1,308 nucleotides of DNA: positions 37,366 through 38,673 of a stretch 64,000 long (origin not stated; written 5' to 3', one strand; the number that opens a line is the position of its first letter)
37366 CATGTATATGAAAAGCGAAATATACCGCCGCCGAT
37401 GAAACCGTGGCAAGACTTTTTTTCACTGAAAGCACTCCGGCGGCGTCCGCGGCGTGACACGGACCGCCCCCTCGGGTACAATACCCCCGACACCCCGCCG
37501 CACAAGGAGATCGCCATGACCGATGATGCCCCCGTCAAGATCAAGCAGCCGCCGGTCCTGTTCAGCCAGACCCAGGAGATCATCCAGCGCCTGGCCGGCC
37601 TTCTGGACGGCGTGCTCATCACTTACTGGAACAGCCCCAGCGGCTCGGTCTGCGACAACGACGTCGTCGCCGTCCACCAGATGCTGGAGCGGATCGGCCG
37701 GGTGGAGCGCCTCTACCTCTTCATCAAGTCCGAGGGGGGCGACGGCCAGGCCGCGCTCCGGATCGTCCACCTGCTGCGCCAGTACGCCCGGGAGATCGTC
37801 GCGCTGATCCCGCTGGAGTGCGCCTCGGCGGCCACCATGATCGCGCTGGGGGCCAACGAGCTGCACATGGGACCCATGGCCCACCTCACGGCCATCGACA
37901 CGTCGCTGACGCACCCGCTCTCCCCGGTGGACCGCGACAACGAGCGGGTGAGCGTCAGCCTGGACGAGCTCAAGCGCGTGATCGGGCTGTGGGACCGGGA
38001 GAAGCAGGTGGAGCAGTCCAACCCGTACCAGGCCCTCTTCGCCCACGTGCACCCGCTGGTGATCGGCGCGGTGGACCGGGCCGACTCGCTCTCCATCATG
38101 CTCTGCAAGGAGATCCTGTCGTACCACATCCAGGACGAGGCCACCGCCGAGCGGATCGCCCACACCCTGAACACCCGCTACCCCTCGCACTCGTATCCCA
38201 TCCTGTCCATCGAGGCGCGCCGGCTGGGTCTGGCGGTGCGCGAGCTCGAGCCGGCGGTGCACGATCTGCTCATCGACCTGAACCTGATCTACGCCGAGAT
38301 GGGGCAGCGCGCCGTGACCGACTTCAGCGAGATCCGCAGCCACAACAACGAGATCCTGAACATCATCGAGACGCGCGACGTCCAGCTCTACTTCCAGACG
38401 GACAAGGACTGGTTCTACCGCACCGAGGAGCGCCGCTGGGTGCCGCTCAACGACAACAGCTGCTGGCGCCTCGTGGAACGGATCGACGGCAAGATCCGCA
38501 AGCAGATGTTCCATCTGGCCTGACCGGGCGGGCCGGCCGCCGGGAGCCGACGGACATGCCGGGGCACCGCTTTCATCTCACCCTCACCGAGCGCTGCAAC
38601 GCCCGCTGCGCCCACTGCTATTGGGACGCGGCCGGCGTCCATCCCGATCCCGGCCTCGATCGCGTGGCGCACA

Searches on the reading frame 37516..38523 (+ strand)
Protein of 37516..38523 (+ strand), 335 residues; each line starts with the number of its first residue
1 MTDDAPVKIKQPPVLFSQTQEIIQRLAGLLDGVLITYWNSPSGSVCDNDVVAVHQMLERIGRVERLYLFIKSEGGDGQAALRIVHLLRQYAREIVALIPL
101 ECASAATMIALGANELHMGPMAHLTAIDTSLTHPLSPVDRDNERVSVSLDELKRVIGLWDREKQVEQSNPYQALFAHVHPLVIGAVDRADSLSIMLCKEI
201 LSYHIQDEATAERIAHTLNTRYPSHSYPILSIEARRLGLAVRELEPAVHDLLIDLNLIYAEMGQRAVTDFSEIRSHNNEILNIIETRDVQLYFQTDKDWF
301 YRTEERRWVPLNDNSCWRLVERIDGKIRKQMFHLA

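Call 4: search_protein_families(library=pfam, proteins=[window:37516-38523:+], max_evalue=0.01)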
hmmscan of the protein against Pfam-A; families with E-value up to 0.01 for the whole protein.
window:37516-38523:+ (335 aa): 3 families
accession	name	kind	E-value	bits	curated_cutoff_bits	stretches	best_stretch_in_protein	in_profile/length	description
PF01972.22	SDH_protease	-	3e-07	30.2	31.3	1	67-132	95-160/286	ClpP-like SDH-type serine proteinase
PF25145.1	NfeD1b_N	-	0.00028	21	40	1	66-126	34-94/189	NfeD1b, N-terminal domain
PF00574.28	CLP_protease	-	0.00094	19.5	20.2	1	44-116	27-99/182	Clp protease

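Call 5: search_protein_families(library=ncbifam, proteins=[window:37516-38523:+], max_evalue=0.01)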
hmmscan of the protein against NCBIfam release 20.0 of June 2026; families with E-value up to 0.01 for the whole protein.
window:37516-38523:+ (335 aa): 4 families
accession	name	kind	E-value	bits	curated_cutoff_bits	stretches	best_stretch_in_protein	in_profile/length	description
NF047768.1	Clp_like_SDH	equivalog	1.4e-10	41.1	250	2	66-132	81-147/260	SDH family Clp fold serine proteinase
NF045542.1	Clp_rel_HeadMat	equivalog_domain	2.8e-09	37.1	120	1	52-124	22-95/165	head maturation protease, ClpP-related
NF045540.1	scaf_prot_MCP1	exception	0.0017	17.1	475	1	53-120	20-87/652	ClpP-like prohead protease/major capsid protein fusion protein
NF011089.0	PRK14512.1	equivalog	0.0043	16.8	251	1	56-115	51-110/200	ATP-dependent Clp protease proteolytic subunit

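Call 22: find_homologous_proteins(query=window:37516-38523:+, max_evalue=0.00001)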
Query window:37516-38523:+ (335 aa): 3478 proteins with E <= 0.00001 among 8000 candidates; the best 120 are listed.
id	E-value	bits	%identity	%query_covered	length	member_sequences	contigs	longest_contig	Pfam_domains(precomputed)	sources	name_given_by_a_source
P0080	4.4e-208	708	93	100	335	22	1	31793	PF01972.22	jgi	-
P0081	1.9e-150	519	69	98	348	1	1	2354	PF01972.22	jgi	jgi:hypothetical protein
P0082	5.0e-150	518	68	98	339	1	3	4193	PF01972.22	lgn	-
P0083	5.3e-150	517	67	100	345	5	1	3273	PF01972.22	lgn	-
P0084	5.5e-150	517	68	98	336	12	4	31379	PF01972.22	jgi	jgi:hypothetical protein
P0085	7.4e-150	517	66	98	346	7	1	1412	PF01972.22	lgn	-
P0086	5.5e-149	514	69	98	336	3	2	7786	PF01972.22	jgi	jgi:hypothetical protein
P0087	6.6e-149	514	69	98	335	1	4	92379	PF01972.22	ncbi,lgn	-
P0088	6.7e-149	514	64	100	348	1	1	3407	PF01972.22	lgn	-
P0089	1.6e-148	513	65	98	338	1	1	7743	PF01972.22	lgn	-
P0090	1.7e-148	513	66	96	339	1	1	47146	PF01972.22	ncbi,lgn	-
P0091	3.2e-148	512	65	98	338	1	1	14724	PF00574.29,PF01972.22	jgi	jgi:hypothetical protein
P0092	4.5e-148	511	66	99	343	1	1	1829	PF01972.22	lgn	-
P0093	1.1e-147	510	64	100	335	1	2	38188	PF00574.29,PF01972.22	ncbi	-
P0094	1.7e-147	509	66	99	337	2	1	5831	PF01972.22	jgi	jgi:hypothetical protein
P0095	2.3e-147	509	66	100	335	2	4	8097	PF01972.22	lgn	-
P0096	3.3e-147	508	64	100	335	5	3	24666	PF00574.29,PF01972.22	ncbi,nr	ncbi:MAG: ATP-dependent Clp protease proteolytic subunit [Bacteroidota bacterium]|nr:ATP-dependent C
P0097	3.3e-147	508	66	98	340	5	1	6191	PF01972.22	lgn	-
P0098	3.5e-147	508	65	99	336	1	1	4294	PF01972.22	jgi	jgi:hypothetical protein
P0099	4.8e-147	508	64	99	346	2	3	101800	PF01972.22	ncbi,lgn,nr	ncbi:hypothetical protein KKF34_12615 [Myxococcota bacterium]|nr:hypothetical protein [Myxococcota b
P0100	7.0e-147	507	66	100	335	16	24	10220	PF01972.22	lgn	-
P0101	7.1e-147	507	65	100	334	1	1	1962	PF01972.22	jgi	jgi:hypothetical protein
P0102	7.4e-147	507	67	99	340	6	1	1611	PF01972.22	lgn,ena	-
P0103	1.0e-146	507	67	99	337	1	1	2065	PF01972.22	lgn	-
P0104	1.5e-146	506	66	99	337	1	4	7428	PF01972.22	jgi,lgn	-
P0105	1.6e-146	506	65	99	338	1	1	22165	PF01972.22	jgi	jgi:hypothetical protein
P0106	1.6e-146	506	66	98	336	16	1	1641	PF01972.22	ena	-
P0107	1.7e-146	506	65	98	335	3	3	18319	PF01972.22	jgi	-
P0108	2.4e-146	505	64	100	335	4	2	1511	PF01972.22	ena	-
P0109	2.4e-146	505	67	98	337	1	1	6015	PF01972.22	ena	-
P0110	2.6e-146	505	64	100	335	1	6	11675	PF01972.22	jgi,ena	jgi:hypothetical protein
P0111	2.8e-146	505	65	98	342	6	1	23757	PF00574.29,PF01972.22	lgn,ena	-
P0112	3.0e-146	505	66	98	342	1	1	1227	PF01972.22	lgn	-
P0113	3.3e-146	505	67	98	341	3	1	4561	PF01972.22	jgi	jgi:hypothetical protein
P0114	3.3e-146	505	66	98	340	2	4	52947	PF01972.22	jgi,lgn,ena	jgi:hypothetical protein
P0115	3.9e-146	505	64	100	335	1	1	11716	PF01972.22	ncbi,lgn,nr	ncbi:hypothetical protein JW935_20630 [candidate division KSB1 bacterium]|nr:hypothetical protein [c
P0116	4.2e-146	505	65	99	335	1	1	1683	PF01972.22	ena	-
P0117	4.3e-146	505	66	98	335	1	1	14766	PF01972.22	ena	-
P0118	4.6e-146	505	66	98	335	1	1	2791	PF01972.22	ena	-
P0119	4.9e-146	504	67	98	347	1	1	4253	PF01972.22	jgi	-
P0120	5.5e-146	504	65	100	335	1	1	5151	PF01972.22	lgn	-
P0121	8.2e-146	504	63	100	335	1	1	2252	PF01972.22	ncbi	-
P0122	8.9e-146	504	63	100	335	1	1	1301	PF01972.22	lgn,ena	-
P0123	9.2e-146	504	66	98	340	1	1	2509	PF01972.22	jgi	jgi:hypothetical protein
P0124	1.0e-145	503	65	99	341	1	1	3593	PF01972.22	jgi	jgi:hypothetical protein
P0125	1.0e-145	503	64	100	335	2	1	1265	PF01972.22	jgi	-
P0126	1.1e-145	503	66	100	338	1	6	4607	PF01972.22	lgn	-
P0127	1.1e-145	503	64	100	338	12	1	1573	PF01972.22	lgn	-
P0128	1.2e-145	503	64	98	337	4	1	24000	PF01972.22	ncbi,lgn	ncbi:MAG: hypothetical protein ACOYZ6_00585 [Chloroflexota bacterium]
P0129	1.2e-145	503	66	99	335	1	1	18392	PF01972.22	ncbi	-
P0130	1.6e-145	503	65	100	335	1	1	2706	PF01972.22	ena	-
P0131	1.7e-145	503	65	98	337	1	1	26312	PF01972.22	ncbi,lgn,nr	ncbi:MAG: hypothetical protein HY867_01110 [Chloroflexi bacterium]|nr:hypothetical protein [Chlorofl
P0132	2.1e-145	502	65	98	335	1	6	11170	PF01972.22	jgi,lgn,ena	-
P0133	2.6e-145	502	65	98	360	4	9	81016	PF01972.22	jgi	-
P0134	2.9e-145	502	66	98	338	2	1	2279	PF01972.22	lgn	-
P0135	2.9e-145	502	64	98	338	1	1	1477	PF01972.22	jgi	jgi:hypothetical protein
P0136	3.8e-145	502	66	98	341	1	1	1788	PF01972.22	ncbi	-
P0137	3.9e-145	501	65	98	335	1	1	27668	PF01972.22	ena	-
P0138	5.6e-145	501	66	98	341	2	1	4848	PF01972.22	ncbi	-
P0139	5.8e-145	501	66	99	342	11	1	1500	PF01972.22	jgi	jgi:hypothetical protein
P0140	6.8e-145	501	64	100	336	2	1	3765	PF01972.22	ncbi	-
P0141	6.8e-145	501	64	100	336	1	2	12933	PF01972.22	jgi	jgi:Serine dehydrogenase proteinase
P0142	7.1e-145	501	65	99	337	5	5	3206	PF01972.22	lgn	-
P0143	8.0e-145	500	65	98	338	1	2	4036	PF01972.22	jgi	jgi:hypothetical protein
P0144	8.7e-145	500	63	100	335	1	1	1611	PF01972.22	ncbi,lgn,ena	-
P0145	9.1e-145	500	63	100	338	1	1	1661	PF01972.22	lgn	-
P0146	9.2e-145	500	64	98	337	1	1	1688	PF01972.22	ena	-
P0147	9.8e-145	500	66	98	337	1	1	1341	PF01972.22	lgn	-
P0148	1.1e-144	500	66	100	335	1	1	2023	PF01972.22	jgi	jgi:hypothetical protein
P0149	1.1e-144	500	66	98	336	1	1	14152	PF01972.22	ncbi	-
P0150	1.1e-144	500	63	100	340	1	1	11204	PF00574.29,PF01972.22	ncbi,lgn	-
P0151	1.2e-144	500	65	100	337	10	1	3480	PF01972.22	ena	-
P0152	1.5e-144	500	66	98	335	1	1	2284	PF01972.22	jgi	jgi:hypothetical protein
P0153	1.6e-144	499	65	99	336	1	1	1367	PF01972.22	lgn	-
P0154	1.7e-144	499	64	98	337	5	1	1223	PF01972.22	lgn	-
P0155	2.6e-144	499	64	100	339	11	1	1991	PF01972.22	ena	-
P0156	2.7e-144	499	63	100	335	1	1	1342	PF01972.22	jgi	jgi:hypothetical protein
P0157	3.5e-144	498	65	100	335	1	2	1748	PF01972.22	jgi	jgi:hypothetical protein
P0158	3.6e-144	498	64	98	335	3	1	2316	PF01972.22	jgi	jgi:hypothetical protein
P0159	3.8e-144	498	63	100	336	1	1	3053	PF01972.22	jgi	jgi:hypothetical protein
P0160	4.2e-144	498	66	98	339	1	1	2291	PF01972.22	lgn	-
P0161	4.4e-144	498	63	99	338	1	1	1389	PF01972.22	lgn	-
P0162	4.6e-144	498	63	100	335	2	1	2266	PF01972.22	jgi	-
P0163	4.7e-144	498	63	100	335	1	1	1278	PF01972.22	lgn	-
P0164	4.8e-144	498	62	100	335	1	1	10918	PF01972.22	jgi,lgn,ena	-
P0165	4.9e-144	498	64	100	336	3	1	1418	PF01972.22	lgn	-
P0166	5.3e-144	498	64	100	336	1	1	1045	PF01972.22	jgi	jgi:hypothetical protein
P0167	7.1e-144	497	66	98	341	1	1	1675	PF01972.22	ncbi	-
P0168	8.1e-144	497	66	98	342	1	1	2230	PF01972.22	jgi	jgi:hypothetical protein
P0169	8.5e-144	497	64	98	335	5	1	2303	PF01972.22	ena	-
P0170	8.9e-144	497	66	98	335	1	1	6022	PF01972.22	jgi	-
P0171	9.7e-144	497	63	100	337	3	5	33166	PF01972.22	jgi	-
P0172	1.1e-143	497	66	99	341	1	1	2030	PF01972.22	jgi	jgi:hypothetical protein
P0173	1.1e-143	497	65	100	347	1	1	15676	PF01972.22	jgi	jgi:hypothetical protein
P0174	1.1e-143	497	64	100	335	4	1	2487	PF01972.22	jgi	jgi:hypothetical protein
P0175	1.1e-143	497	64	98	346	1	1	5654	PF00574.29,PF25145.2,PF01972.22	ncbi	ncbi:MAG: ATP-dependent Clp protease proteolytic subunit [Candidatus Hodarchaeota archaeon]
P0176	1.1e-143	497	64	100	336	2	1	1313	PF01972.22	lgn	-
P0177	1.2e-143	497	64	100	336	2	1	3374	PF01972.22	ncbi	-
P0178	1.3e-143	496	64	98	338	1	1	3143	PF01972.22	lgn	-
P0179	1.3e-143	496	65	98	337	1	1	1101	PF01972.22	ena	-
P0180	1.5e-143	496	64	98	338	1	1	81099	PF01972.22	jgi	jgi:hypothetical protein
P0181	1.5e-143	496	64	98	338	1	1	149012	PF01972.22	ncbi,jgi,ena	jgi:hypothetical protein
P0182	1.5e-143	496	64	98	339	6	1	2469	PF01972.22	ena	-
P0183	1.7e-143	496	66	98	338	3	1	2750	PF01972.22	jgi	jgi:hypothetical protein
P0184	1.7e-143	496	63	100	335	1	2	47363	PF01972.22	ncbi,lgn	ncbi:MAG: SDH family Clp fold serine proteinase [Bacillota bacterium]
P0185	1.9e-143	496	65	98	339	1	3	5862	PF01972.22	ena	-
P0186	2.0e-143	496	64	99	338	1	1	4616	PF01972.22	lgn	-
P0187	2.1e-143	496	64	100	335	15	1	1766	PF01972.22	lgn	-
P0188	2.2e-143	496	61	98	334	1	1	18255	PF01972.22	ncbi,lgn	-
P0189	2.3e-143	496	64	98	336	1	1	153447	PF01972.22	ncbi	-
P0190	2.5e-143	496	63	100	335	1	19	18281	PF01972.22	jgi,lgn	jgi:hypothetical protein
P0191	2.5e-143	496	64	98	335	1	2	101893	PF01972.22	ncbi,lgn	ncbi:MAG: hypothetical protein V4805_04470 [Pseudomonadota bacterium]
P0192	2.7e-143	495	63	99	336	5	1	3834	PF01972.22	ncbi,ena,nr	ncbi:MAG TPA: hypothetical protein VJ180_02570 [Pyrinomonadaceae bacterium]|nr:hypothetical protein 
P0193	2.9e-143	495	66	98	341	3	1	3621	PF01972.22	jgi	jgi:hypothetical protein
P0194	2.9e-143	495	64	100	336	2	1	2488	PF01972.22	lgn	-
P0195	3.0e-143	495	63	100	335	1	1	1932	PF01972.22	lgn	-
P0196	3.0e-143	495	65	98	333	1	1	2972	PF01972.22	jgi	jgi:hypothetical protein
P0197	3.1e-143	495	64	98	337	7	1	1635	PF01972.22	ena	-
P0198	3.3e-143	495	64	98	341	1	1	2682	PF01972.22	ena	-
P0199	3.4e-143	495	64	100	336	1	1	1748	PF01972.22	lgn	-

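Call 24: find_encoding_contigs(protein=P0099, flank=5000, max_places=1)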
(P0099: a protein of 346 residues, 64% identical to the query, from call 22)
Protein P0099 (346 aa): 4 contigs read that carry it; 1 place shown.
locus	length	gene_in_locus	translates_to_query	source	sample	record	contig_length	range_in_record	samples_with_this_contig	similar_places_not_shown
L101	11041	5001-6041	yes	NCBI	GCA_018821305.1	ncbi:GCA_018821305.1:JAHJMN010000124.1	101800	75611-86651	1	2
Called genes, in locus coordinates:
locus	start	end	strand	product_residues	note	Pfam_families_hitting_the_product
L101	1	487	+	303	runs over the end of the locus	-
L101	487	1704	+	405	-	PF00962:A_deaminase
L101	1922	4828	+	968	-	PF01833:TIG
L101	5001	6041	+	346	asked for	PF01972:SDH_protease (faint)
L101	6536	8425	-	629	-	PF08757:CotH, PF11617:Cu-binding_MopE, PF00059:Lectin_C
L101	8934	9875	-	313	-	PF01259:SAICAR_synt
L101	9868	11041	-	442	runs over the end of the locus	PF00206:Lyase_1, PF10397:ADSL_C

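Call 25: find_encoding_contigs(protein=P0184, flank=5000, max_places=1)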
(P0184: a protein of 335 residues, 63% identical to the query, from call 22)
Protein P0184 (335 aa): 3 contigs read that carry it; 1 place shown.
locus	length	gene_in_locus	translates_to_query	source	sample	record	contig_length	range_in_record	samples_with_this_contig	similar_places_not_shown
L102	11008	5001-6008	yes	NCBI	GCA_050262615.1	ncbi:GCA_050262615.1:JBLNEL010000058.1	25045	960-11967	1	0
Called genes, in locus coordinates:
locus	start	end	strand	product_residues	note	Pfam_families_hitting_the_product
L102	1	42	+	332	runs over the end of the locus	?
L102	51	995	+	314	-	PF00561:Abhydrolase_1, PF03096:Ndr (weak), PF12146:Hydrolase_4, PF12697:Abhydrolase_6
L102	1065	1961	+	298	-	PF03096:Ndr, PF12146:Hydrolase_4, PF00561:Abhydrolase_1, PF12697:Abhydrolase_6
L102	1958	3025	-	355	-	PF13439:Glyco_transf_4, PF13477:Glyco_trans_4_2 (faint), PF20706:GT4-conflict, PF00534:Glycos_transf_1, PF13692:Glyco_trans_1_4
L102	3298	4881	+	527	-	PF17159:MASE3, PF00512:HisKA, PF02518:HATPase_c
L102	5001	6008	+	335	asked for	PF01972:SDH_protease (faint)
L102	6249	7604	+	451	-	PF00072:Response_reg, PF00158:Sigma54_activat, PF14532:Sigma54_activ_2, PF07728:AAA_5, PF25601:AAA_lid_14, PF02954:HTH_8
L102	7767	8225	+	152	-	PF01584:CheW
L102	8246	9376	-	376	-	-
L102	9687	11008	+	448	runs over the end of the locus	PF00072:Response_reg, PF00004:AAA (faint), PF00158:Sigma54_activat, PF14532:Sigma54_activ_2, PF07724:AAA_2 (weak), PF07728:AAA_5, PF25601:AAA_lid_14, PF02954:HTH_8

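Call 26: find_encoding_contigs(protein=P0191, flank=5000, max_places=1)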
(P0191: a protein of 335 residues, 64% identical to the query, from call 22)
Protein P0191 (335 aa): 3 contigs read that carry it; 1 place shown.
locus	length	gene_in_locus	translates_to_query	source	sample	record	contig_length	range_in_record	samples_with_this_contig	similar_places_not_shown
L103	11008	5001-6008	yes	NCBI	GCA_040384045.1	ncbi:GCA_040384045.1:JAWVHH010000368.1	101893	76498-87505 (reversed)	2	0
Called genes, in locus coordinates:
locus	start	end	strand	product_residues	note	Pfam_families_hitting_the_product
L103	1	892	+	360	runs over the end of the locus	PF24827:AstE_AspA_cat, PF04952:AstE_AspA_hybrid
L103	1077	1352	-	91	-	-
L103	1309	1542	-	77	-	-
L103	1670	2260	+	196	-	PF13511:DUF4124 (weak)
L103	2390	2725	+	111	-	-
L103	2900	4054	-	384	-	-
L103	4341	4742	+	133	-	PF14534:DUF4440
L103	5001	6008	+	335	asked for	PF01972:SDH_protease (faint)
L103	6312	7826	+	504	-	PF00041:fn3 (weak)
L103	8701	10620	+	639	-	PF08298:AAA_PrkA, PF06798:PrkA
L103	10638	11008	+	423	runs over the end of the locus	PF04285:DUF444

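Call 27: find_encoding_contigs(protein=P0181, flank=5000, max_places=1)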
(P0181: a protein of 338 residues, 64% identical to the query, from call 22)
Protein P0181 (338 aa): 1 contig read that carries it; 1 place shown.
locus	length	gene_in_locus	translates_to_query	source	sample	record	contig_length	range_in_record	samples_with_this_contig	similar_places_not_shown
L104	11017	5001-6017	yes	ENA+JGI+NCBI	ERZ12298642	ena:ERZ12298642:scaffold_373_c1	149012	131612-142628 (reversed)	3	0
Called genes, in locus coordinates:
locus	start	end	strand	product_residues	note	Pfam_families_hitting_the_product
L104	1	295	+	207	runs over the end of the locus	-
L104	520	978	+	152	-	PF13527:Acetyltransf_9 (weak), PF00583:Acetyltransf_1, PF13673:Acetyltransf_10, PF13508:Acetyltransf_7, PF08445:FR47 (faint)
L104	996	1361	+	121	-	PF04828:GFA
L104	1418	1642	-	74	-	-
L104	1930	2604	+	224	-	-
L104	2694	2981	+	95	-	-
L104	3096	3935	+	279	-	-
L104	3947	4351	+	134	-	-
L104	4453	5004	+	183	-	PF13302:Acetyltransf_3, PF13420:Acetyltransf_4, PF00583:Acetyltransf_1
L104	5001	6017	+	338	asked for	PF01972:SDH_protease (faint)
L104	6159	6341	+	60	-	-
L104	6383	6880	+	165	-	PF09832:DUF2059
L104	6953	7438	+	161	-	-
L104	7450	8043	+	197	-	-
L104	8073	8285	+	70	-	-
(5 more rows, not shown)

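Call 31: search_protein_families(library=padloc, proteins=[window:37516-38523:+], max_evalue=0.01)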
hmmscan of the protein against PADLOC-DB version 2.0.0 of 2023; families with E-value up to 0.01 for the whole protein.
window:37516-38523:+ (335 aa): 0 families

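Call 46: search_solved_structures(query=A3, max_evalue=0.01)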
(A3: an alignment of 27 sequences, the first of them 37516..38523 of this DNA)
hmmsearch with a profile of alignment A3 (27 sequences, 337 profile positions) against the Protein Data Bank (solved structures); distinct sequences matched with E-value up to 0.01: 1.
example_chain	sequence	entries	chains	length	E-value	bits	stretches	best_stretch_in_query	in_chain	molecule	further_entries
8r04_A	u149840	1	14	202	0.0078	18.5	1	36-115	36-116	ATP-dependent Clp protease proteolytic subunit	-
